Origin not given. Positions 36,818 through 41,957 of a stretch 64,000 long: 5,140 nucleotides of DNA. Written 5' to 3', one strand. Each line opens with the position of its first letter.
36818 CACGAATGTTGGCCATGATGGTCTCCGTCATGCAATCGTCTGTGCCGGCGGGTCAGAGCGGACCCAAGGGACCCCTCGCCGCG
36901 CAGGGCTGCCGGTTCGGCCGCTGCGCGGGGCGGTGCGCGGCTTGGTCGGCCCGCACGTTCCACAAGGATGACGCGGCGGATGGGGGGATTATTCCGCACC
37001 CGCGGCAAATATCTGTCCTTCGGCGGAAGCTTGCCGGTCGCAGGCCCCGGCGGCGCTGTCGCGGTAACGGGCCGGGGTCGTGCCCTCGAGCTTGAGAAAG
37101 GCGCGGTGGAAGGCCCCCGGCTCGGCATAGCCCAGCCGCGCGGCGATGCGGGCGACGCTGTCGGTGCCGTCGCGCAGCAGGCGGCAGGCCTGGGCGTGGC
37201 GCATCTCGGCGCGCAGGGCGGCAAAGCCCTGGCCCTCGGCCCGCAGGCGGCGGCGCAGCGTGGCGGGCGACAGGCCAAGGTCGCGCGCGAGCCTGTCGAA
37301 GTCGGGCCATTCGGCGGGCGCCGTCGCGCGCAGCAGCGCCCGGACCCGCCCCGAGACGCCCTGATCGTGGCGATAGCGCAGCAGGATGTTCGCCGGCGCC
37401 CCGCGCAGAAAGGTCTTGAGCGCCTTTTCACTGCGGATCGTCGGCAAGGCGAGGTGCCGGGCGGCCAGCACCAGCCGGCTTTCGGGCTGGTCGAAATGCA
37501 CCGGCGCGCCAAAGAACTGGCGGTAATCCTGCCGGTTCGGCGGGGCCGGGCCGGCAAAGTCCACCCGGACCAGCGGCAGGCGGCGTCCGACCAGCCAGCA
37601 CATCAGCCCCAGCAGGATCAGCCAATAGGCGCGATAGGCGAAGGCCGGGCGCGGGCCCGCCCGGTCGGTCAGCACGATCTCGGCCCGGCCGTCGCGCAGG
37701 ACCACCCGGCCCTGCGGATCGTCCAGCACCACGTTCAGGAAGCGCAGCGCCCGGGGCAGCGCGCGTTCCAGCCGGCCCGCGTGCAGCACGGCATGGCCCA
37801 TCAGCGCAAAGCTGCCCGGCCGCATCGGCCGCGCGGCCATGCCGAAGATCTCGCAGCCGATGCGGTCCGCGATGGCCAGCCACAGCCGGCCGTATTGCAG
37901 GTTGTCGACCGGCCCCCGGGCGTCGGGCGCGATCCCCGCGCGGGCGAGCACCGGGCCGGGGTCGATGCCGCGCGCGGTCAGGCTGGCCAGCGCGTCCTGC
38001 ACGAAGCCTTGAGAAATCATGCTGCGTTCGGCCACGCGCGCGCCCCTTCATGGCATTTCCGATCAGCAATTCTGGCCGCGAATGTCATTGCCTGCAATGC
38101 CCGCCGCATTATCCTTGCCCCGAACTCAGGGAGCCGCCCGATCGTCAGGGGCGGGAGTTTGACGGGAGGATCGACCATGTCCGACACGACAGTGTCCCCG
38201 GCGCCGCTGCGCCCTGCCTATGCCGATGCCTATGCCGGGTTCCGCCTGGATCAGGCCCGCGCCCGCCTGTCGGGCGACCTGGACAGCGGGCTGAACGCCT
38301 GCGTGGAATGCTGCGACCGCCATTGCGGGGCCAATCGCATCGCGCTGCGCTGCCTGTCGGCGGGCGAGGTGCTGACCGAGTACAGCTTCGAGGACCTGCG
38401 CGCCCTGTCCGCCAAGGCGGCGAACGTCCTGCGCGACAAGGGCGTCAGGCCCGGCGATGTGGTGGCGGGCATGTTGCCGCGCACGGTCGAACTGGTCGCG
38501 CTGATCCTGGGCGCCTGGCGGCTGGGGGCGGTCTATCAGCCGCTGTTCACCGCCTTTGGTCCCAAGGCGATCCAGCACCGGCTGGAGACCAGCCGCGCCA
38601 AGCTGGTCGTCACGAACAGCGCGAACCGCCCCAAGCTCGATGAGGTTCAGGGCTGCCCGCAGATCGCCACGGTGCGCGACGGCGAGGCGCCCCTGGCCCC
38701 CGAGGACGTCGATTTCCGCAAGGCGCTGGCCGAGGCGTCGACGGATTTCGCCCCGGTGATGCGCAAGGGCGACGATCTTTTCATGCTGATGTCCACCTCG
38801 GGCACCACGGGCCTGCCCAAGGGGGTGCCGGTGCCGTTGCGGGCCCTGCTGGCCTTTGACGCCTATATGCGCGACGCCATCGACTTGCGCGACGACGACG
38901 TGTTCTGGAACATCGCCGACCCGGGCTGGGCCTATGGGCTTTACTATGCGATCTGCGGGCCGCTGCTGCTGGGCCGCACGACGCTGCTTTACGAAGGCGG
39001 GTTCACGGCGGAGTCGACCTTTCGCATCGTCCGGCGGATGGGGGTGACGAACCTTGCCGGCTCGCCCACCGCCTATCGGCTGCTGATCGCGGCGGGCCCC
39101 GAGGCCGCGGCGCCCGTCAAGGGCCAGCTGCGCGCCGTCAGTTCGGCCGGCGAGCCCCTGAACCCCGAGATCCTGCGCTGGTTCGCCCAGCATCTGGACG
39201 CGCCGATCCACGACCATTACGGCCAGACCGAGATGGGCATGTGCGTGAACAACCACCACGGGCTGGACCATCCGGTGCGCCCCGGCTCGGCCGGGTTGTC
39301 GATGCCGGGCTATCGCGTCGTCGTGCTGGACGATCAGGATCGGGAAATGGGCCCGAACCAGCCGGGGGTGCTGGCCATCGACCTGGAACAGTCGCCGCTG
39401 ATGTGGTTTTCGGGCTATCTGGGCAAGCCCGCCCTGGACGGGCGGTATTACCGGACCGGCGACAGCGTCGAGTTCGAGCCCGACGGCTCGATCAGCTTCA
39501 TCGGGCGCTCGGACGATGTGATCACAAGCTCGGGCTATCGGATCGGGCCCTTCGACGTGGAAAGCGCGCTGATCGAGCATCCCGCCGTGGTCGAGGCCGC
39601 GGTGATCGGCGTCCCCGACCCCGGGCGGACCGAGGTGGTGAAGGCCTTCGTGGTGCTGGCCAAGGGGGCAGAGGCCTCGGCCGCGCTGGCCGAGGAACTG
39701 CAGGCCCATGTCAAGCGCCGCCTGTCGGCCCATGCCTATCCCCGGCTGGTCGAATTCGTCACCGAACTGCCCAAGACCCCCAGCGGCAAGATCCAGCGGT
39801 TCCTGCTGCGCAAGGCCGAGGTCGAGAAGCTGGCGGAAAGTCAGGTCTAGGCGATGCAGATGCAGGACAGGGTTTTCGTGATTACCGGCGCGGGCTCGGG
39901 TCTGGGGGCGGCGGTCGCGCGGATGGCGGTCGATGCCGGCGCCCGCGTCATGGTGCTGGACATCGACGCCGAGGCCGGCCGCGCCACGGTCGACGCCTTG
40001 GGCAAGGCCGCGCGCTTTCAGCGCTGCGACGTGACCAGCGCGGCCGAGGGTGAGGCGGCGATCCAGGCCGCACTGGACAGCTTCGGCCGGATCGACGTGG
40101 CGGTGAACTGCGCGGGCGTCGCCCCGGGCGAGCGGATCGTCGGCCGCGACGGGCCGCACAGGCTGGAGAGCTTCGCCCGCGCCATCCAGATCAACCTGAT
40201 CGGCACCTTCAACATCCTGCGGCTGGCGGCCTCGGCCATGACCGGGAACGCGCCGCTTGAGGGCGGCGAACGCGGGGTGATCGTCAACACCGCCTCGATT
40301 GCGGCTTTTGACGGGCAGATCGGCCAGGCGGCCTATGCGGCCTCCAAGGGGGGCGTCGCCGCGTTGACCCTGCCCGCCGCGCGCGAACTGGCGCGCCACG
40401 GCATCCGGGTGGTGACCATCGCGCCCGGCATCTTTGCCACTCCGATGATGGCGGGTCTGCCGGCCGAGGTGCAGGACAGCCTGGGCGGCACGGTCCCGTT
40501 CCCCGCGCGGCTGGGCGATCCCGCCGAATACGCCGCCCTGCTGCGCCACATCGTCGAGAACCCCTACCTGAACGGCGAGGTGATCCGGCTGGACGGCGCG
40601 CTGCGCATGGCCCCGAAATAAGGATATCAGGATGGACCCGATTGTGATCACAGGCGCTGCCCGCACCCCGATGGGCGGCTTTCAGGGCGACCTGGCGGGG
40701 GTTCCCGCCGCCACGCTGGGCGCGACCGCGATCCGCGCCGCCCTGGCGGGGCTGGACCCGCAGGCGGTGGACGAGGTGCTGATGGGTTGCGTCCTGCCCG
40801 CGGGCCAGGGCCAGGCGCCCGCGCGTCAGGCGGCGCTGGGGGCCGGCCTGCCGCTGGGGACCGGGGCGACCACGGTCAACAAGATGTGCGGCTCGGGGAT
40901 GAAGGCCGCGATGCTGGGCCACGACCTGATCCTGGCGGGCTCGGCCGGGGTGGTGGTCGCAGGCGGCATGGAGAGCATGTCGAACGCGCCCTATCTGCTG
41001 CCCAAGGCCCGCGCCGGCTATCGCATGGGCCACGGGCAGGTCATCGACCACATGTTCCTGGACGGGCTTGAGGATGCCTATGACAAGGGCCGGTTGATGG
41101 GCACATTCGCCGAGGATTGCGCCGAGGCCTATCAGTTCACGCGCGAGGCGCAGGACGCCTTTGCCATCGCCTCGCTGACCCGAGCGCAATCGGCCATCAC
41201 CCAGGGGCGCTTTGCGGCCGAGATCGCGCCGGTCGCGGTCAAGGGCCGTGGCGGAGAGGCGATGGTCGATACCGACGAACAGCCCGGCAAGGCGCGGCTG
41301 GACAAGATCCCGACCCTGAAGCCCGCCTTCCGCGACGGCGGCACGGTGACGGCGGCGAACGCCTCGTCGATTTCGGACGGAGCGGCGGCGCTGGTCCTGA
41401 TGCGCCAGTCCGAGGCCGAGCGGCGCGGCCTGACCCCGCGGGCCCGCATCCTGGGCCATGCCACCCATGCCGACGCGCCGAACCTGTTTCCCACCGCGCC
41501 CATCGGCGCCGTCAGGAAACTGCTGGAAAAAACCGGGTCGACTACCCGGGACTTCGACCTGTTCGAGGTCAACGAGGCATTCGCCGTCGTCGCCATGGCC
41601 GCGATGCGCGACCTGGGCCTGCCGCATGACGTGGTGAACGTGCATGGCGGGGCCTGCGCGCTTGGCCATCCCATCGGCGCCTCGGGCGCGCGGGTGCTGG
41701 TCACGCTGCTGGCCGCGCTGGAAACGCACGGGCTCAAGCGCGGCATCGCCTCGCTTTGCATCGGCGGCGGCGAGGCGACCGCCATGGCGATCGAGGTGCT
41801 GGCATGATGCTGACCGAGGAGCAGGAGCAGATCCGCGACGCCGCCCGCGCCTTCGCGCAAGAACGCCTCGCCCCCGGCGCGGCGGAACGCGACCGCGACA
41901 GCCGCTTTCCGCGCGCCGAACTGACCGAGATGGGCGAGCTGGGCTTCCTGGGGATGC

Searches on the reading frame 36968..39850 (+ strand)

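Call 22: search_protein_families(library=pfam, proteins=[window:36968-39850:+], max_evalue=0.00001)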
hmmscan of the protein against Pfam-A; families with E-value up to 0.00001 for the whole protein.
window:36968-39850:+ (960 aa): 2 families
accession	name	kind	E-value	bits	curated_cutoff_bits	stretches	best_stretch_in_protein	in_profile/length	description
PF00501.34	AMP-binding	-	1.6e-71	241.6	29.9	1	457-805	11-375/384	AMP-binding enzyme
PF13193.12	AMP-binding_C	-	3.9e-25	89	24.5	1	864-941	2-76/76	AMP-binding enzyme C-terminal domain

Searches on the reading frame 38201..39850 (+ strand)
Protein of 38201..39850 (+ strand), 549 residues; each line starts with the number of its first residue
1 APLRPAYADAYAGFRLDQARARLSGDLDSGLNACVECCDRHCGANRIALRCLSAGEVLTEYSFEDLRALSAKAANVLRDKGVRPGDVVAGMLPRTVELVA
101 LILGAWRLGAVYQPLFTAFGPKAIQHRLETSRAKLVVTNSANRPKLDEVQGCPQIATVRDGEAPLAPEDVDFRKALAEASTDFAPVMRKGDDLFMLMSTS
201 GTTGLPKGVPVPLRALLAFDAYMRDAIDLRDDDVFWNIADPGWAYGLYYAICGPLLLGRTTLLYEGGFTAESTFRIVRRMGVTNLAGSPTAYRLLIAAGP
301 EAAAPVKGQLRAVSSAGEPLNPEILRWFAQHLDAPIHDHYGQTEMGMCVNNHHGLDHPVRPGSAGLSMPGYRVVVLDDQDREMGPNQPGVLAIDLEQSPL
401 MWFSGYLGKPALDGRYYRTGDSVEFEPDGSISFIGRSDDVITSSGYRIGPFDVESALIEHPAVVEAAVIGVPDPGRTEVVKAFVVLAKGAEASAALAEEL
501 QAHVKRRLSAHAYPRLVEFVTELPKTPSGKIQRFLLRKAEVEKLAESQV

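Call 25: search_protein_families(library=ncbifam, proteins=[window:38201-39850:+], max_evalue=1e-20)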
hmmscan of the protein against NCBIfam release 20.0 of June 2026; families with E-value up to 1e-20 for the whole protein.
window:38201-39850:+ (549 aa): 74 families (the best 25 are shown)
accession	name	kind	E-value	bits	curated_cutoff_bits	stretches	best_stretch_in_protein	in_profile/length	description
NF003313.0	PRK04319.1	equivalog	1.5e-135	452.7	729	1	6-542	18-563/574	acetate--CoA ligase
NF047394.1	AcylCoAsynMbcS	equivalog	1.6e-97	327.3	850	1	39-543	19-523/525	acyl-CoA synthetase MbcS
NF001208.0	PRK00174.1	subfamily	1.7e-97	327.3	657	1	28-540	74-620/649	acetate--CoA ligase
TIGR02188.1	Ac_CoA_lig_AcsA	equivalog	2e-96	323.7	724.95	1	28-540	53-605/629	acetate--CoA ligase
TIGR02262.1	benz_CoA_lig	subfamily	1.5e-86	291.2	375.25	1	59-538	29-507/508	benzoate-CoA ligase family protein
NF004837.0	PRK06187.1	subfamily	7.1e-78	262.1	476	1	60-542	33-524/531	long-chain-fatty-acid--CoA ligase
NF007815.0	PRK10524.1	equivalog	4.6e-70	236.9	955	1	189-536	231-599/629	propionate--CoA ligase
NF005702.0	PRK07514.1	subfamily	6.1e-66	222.8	558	1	59-540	28-500/506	malonyl-CoA synthase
NF004808.0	PRK06155.1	equivalog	1.5e-63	214.9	722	1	59-541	45-523/542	ATP-dependent acyl-CoA ligase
TIGR02316.1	propion_prpE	equivalog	5.7e-61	206.9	827.4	1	31-534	51-596/628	propionate--CoA ligase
TIGR01733.1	AA-adenyl-dom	subfamily_domain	1e-58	199.1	317.4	1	62-468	1-409/409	amino acid adenylation domain-containing protein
TIGR03208.1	cyc_hxne_CoA_lg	equivalog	3.2e-56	191.2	792.3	1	28-537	25-537/538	cyclohexanecarboxylate-CoA ligase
NF005714.0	PRK07529.1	subfamily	6.7e-56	189.9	632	1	46-546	46-582/640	acyl-CoA synthetase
NF053567.1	HBDA_AROS1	equivalog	7e-55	186.4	1000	1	61-538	40-517/523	3-hydroxybenzoate--CoA ligase HbdA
NF004758.0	PRK06087.1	equivalog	5e-54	183.6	736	1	59-546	49-541/548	medium-chain fatty-acid--CoA ligase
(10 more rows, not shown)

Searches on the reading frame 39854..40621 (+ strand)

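Call 21: search_protein_families(library=pfam, proteins=[window:39854-40621:+], max_evalue=0.00001)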
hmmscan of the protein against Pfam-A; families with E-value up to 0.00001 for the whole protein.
window:39854-40621:+ (255 aa): 3 families
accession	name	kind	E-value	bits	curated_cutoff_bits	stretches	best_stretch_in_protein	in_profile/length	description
PF00106.31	adh_short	-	2.8e-46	157.9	26.6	1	7-203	2-191/195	short chain dehydrogenase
PF13561.12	adh_short_C2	-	8.4e-41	140.5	27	1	12-248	1-233/236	Enoyl-(Acyl carrier protein) reductase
PF08659.16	KR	-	8.2e-08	32.8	22.6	1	8-193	3-177/180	KR domain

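Call 25: search_protein_families(library=ncbifam, proteins=[window:39854-40621:+], max_evalue=1e-20)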
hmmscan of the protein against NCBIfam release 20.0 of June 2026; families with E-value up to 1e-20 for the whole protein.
window:39854-40621:+ (255 aa): 116 families (the best 25 are shown)
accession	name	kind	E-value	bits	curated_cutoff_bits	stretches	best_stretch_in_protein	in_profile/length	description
NF006072.0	PRK08217.1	subfamily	5.1e-56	190.3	298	1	1-252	1-253/253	3-ketoacyl-(acyl-carrier-protein) reductase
NF004198.0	PRK05653.1-3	equivalog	6.2e-53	179.8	296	1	3-251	5-247/248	3-oxoacyl-ACP reductase FabG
NF005559.1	PRK07231.1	subfamily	1.9e-47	161.9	215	1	3-250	2-247/249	glucose 1-dehydrogenase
TIGR01830.1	3oxo_ACP_reduc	equivalog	1.5e-43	149.3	297.75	1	9-250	2-238/239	3-oxoacyl-[acyl-carrier-protein] reductase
NF004791.0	PRK06138.1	equivalog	2.5e-40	138.4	312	1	1-209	1-201/252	SDR family oxidoreductase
NF052558.1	MBtsdlDhBudC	equivalog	1.3e-39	136.3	270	1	4-250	2-241/250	meso-2,3-butanediol dehydrogenase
NF009466.0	PRK12826.1-2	subfamily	2.8e-39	135.1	222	1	4-251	2-245/248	3-oxoacyl-ACP reductase FabG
NF053701.1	CsHdxCHCADhChcB2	equivalog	1.7e-37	129.3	350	1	3-248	1-240/245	cis-4-hydroxycyclohexanecarboxylate dehydrogenase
NF009464.0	PRK12824.1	subfamily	2.6e-37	128.8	269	1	6-252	3-244/245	3-oxoacyl-ACP reductase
NF053702.1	TrHdxCHCADhChcB1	equivalog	5.3e-37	127.5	400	1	3-248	2-238/250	trans-4-hydroxycyclohexanecarboxylate dehydrogenase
NF005067.0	PRK06484.1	equivalog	1.6e-36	126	713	1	4-249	272-510/524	short chain dehydrogenase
NF006121.0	PRK08265.1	subfamily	2e-36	125.9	294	1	2-234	4-227/263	short chain dehydrogenase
NF004713.0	PRK06057.1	equivalog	2.5e-36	125.5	404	1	2-228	6-225/257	3-oxoacyl-ACP reductase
NF004818.0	PRK06172.1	equivalog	3.8e-36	124.7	336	1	1-249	3-249/253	SDR family oxidoreductase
NF005309.0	PRK06841.1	subfamily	4.3e-36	124.7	286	1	2-248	12-250/255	GolD/DthD family dehydrogenase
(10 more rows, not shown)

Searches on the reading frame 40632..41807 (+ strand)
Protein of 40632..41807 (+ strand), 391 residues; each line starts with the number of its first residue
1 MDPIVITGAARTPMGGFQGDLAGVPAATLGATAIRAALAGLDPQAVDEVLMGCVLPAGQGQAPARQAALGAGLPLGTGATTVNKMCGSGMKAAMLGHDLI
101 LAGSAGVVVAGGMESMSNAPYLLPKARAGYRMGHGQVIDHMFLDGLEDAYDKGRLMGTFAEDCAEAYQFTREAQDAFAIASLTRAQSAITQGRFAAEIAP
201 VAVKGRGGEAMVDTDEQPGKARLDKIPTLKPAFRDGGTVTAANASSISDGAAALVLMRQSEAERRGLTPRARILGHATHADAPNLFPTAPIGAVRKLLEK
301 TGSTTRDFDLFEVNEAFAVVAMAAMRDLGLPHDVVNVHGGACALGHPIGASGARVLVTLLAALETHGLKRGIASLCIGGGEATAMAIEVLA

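Call 21: search_protein_families(library=pfam, proteins=[window:40632-41807:+], max_evalue=0.00001)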
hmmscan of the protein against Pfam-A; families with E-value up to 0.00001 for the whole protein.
window:40632-41807:+ (391 aa): 2 families
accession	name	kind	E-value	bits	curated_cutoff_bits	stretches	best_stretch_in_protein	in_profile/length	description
PF00108.29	Thiolase_N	-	3.2e-84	282.8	26.4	1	4-260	1-260/260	Thiolase, N-terminal domain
PF02803.24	Thiolase_C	-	8e-40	135.7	27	1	268-388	2-122/123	Thiolase, C-terminal domain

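Call 25: search_protein_families(library=ncbifam, proteins=[window:40632-41807:+], max_evalue=1e-20)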
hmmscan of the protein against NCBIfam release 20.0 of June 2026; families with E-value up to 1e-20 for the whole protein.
window:40632-41807:+ (391 aa): 30 families (the best 25 are shown)
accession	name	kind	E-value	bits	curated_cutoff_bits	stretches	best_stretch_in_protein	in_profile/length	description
NF005404.0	PRK06954.1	subfamily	6e-200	664.3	687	1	2-389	7-396/397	acetyl-CoA C-acetyltransferase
NF006086.0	PRK08235.1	equivalog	2.1e-124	415.6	526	1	4-389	4-392/393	acetyl-CoA C-acetyltransferase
NF004206.0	PRK05656.1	subfamily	6.4e-122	407.4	688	1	1-388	1-391/392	acetyl-CoA C-acetyltransferase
TIGR01930.1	AcCoA-C-Actrans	subfamily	9.6e-122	406.6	240.55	1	6-388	1-385/385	acetyl-CoA C-acyltransferase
NF042967.1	AcCoAtase_PhaA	equivalog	1.6e-104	350.2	740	1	1-389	1-395/396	acetyl-CoA acetyltransferase PhaA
NF006552.0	PRK09051.1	subfamily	2.6e-103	346.3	565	1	3-388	5-393/395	beta-ketothiolase BktB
NF006551.0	PRK09050.1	subfamily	1.3e-97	327.4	605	1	4-388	4-399/401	3-oxoadipyl-CoA thiolase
TIGR02430.1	pcaF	equivalog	7.2e-94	315.1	597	1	6-388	5-398/400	3-oxoadipyl-CoA thiolase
NF042999.1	bketothiol_BktB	equivalog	2e-89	300.6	725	1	4-388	5-392/394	beta-ketothiolase BktB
NF005152.0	PRK06633.1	equivalog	8.8e-86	287.9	675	1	3-389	4-391/392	acetyl-CoA C-acetyltransferase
NF004983.0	PRK06366.1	equivalog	3.2e-85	286.5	627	1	2-389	2-386/388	acetyl-CoA C-acetyltransferase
NF004853.0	PRK06205.1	subfamily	4.7e-84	282.7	551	1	3-388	3-401/404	acetyl-CoA C-acetyltransferase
NF005890.0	PRK07851.1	equivalog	1.7e-80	271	580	1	3-390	3-405/406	acetyl-CoA C-acetyltransferase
NF005865.0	PRK07801.1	equivalog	1.2e-79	268.3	591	1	5-389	5-381/382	acetyl-CoA C-acetyltransferase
NF005805.0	PRK07661.1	equivalog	1.2e-75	254.9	633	1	4-389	4-390/391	acetyl-CoA C-acetyltransferase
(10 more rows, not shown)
